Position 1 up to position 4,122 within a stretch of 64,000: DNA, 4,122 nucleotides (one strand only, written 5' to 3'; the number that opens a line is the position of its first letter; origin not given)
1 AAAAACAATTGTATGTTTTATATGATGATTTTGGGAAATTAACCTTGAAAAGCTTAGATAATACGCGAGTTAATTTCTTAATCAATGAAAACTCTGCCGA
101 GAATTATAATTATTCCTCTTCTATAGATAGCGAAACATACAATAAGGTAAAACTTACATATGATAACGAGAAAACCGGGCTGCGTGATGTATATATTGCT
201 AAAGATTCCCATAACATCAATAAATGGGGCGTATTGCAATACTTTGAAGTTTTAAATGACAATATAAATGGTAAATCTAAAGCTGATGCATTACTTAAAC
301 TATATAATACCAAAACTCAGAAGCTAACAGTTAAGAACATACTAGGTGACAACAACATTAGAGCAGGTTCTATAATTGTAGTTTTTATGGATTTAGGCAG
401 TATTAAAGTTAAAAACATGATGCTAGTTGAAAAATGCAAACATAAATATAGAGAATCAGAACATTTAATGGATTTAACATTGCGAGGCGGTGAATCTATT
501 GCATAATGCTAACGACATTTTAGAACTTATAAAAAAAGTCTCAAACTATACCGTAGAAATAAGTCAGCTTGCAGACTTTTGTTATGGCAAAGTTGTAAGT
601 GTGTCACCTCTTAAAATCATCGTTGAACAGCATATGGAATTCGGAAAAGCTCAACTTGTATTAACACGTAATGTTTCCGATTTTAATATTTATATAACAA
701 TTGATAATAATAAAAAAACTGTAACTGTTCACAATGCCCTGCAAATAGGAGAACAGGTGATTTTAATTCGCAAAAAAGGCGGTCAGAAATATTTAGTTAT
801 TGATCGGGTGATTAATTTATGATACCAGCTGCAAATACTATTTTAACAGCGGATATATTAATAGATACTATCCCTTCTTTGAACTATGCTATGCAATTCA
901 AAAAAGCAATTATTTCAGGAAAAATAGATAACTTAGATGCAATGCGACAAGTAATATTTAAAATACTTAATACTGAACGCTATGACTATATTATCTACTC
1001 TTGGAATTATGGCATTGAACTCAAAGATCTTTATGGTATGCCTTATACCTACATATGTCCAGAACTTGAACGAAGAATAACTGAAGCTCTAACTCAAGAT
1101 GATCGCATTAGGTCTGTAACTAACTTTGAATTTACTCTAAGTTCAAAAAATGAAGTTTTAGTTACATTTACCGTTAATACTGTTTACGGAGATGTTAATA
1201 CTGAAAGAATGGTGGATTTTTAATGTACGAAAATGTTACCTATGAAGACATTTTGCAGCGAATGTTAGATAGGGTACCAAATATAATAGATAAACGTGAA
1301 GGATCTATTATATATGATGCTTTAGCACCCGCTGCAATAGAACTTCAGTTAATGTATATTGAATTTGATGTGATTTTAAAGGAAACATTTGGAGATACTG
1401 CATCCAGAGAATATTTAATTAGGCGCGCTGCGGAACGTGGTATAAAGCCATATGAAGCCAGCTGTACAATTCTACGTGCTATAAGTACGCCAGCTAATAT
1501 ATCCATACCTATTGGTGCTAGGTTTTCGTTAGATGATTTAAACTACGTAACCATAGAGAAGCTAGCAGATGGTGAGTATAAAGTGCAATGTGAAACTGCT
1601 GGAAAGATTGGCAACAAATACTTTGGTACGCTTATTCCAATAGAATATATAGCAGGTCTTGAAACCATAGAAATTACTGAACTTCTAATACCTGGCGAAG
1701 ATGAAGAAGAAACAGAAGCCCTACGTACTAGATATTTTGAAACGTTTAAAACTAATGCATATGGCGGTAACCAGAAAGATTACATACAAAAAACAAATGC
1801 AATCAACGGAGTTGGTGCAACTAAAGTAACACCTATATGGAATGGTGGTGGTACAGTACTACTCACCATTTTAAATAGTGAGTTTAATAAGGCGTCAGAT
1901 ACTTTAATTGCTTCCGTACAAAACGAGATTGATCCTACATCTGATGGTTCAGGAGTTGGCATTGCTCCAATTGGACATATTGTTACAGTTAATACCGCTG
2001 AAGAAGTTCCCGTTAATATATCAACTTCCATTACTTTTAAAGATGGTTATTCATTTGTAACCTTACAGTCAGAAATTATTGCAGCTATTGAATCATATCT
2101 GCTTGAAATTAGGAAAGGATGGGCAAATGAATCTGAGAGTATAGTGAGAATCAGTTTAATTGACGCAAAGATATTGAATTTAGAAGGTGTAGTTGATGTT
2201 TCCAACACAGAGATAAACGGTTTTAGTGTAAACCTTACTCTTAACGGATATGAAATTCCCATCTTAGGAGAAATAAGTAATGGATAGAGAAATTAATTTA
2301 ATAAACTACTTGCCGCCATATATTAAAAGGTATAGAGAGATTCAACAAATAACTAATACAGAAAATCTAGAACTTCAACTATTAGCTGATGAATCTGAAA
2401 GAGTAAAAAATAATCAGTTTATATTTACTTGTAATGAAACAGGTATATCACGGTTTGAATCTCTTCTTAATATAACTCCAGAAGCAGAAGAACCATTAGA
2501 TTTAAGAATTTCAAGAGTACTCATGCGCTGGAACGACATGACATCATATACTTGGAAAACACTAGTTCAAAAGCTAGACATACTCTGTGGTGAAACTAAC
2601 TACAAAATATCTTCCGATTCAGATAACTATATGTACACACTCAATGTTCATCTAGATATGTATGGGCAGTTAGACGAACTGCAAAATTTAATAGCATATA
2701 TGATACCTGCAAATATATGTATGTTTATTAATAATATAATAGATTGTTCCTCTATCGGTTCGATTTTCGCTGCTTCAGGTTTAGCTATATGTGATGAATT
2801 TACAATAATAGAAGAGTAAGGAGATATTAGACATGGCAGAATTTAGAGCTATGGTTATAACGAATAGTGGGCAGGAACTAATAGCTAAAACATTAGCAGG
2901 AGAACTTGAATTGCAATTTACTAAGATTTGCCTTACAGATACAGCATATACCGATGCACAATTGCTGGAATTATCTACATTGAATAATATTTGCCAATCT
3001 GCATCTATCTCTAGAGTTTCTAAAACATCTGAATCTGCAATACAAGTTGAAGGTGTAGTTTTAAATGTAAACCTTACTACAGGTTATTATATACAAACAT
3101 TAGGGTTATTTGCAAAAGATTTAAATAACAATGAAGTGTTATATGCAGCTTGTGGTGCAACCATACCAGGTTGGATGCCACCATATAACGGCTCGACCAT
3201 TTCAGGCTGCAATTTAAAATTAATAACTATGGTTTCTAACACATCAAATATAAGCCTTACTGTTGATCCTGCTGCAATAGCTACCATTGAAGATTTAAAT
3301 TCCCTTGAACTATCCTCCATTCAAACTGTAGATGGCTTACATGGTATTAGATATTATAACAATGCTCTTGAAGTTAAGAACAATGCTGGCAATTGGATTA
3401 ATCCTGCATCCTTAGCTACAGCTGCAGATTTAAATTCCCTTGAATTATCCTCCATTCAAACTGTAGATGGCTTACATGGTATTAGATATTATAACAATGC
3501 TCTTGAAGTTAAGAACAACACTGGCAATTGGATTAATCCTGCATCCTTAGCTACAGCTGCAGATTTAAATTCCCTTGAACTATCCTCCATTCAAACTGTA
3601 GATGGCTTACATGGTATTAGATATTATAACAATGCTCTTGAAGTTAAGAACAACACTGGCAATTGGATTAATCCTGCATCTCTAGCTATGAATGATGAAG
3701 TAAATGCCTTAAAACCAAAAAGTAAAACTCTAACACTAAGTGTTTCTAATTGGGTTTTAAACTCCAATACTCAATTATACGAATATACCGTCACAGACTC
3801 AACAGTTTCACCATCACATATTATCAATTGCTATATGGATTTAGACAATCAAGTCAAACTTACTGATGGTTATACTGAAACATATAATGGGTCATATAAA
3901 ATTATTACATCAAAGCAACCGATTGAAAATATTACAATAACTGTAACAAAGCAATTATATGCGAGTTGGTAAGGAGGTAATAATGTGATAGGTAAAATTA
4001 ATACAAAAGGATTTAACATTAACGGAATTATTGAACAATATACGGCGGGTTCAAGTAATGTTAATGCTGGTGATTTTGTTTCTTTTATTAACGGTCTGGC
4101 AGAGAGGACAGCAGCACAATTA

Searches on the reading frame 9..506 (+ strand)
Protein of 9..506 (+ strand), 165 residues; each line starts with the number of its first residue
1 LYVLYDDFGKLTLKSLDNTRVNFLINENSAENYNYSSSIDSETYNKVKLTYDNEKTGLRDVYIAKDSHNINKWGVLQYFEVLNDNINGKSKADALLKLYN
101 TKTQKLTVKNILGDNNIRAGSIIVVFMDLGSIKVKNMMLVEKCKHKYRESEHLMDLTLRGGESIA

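Call 50: search_protein_families(library=phrogs, proteins=[window:9-506:+], max_evalue=0.001)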
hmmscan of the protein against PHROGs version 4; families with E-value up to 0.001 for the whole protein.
window:9-506:+ (165 aa): 1 family
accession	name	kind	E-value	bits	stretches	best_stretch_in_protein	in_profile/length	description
phrog_400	-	tail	4e-50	172.4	1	1-164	179-341/654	tail protein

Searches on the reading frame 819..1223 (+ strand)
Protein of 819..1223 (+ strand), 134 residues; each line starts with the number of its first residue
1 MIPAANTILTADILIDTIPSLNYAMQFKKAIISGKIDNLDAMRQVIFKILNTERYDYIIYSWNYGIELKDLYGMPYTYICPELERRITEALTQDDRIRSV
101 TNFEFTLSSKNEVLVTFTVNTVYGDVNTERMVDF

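Call 50: search_protein_families(library=phrogs, proteins=[window:819-1223:+], max_evalue=0.001)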
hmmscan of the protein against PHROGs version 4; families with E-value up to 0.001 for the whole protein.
window:819-1223:+ (134 aa): 3 families
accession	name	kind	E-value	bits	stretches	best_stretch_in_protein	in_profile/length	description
phrog_120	-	tail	2.4e-31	110.7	1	34-129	74-173/303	baseplate wedge subunit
phrog_975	-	tail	1.7e-06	28.4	1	39-124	134-218/238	baseplate protein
phrog_43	-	tail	6.5e-05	23.6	1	33-121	13-101/126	baseplate wedge subunit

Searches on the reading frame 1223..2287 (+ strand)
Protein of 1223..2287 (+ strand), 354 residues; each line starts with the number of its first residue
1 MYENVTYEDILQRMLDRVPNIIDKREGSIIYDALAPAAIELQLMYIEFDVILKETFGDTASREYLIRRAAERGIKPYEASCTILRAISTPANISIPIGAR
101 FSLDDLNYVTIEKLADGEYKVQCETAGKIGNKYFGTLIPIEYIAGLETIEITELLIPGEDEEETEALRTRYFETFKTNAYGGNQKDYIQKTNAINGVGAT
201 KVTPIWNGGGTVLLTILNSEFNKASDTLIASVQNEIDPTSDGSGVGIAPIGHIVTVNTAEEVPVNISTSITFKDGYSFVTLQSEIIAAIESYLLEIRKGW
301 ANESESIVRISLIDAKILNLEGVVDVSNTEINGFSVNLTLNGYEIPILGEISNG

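Call 50: search_protein_families(library=phrogs, proteins=[window:1223-2287:+], max_evalue=0.001)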
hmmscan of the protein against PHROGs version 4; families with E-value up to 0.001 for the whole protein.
window:1223-2287:+ (354 aa): 5 families
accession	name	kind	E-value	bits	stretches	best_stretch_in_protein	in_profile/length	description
phrog_6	-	tail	1.3e-61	210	1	1-351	66-401/548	baseplate wedge subunit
phrog_1608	-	tail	7.8e-43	147.2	1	157-352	3-187/192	tail protein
phrog_12386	-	unknown function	6.3e-28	98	1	5-73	4-72/72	-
phrog_19227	-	unknown function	1.5e-09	38.8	1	300-351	3-54/56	-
phrog_2103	-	tail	0.00025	21.6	0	37-113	43-118/162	baseplate protein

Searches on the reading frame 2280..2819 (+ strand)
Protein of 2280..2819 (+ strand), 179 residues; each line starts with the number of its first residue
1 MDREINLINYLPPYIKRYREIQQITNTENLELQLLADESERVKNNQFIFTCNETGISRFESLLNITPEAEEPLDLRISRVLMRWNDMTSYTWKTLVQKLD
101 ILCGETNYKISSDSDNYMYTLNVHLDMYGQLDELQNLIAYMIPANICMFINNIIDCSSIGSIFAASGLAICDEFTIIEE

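Call 50: search_protein_families(library=phrogs, proteins=[window:2280-2819:+], max_evalue=0.001)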
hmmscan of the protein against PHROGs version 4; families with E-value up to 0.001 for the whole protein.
window:2280-2819:+ (179 aa): 2 families
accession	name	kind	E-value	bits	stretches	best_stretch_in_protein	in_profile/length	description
phrog_521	-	tail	3.3e-43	149.1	1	1-158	24-182/534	tail protein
phrog_19250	-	unknown function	1.1e-13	52.3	1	1-93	1-93/100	-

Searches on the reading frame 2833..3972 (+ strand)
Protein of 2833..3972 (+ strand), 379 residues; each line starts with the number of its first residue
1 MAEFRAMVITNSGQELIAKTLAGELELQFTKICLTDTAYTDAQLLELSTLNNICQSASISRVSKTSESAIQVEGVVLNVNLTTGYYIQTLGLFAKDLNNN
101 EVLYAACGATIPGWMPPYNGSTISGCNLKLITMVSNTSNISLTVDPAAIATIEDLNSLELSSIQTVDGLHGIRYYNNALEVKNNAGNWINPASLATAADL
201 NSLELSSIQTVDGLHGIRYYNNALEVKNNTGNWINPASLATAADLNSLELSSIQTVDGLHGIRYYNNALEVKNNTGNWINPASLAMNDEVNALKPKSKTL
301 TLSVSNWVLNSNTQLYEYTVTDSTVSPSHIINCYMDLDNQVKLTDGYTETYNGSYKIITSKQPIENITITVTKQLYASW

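Call 50: search_protein_families(library=phrogs, proteins=[window:2833-3972:+], max_evalue=0.001)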
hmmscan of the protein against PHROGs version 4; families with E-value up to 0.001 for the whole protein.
window:2833-3972:+ (379 aa): 11 families
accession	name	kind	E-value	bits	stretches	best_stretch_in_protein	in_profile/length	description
phrog_7037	-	tail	3.1e-34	119.9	1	1-158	2-161/480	tail fiber protein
phrog_23632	-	unknown function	2.7e-23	83.9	1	1-149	1-147/330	-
phrog_5302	-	tail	3.5e-23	83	1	16-167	2-153/548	tail protein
phrog_12519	-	unknown function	2.1e-22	80.4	1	1-199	1-198/716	-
phrog_38337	-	unknown function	5.3e-21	75.9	1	4-231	8-258/622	-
phrog_19961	-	tail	1e-19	71.8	1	1-194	1-175/480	tail fiber protein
phrog_30004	-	unknown function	1.8e-09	38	1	6-169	11-176/363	-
phrog_1162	-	tail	1.7e-08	34.9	1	8-173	9-158/354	tail fiber protein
phrog_2137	-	tail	2.3e-08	34.8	1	8-167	9-164/267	tail fiber protein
phrog_18742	-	unknown function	2.3e-07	30.9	1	2-163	51-207/549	-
phrog_4618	-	tail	1.7e-06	28.1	1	7-185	7-182/413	tail collar fiber protein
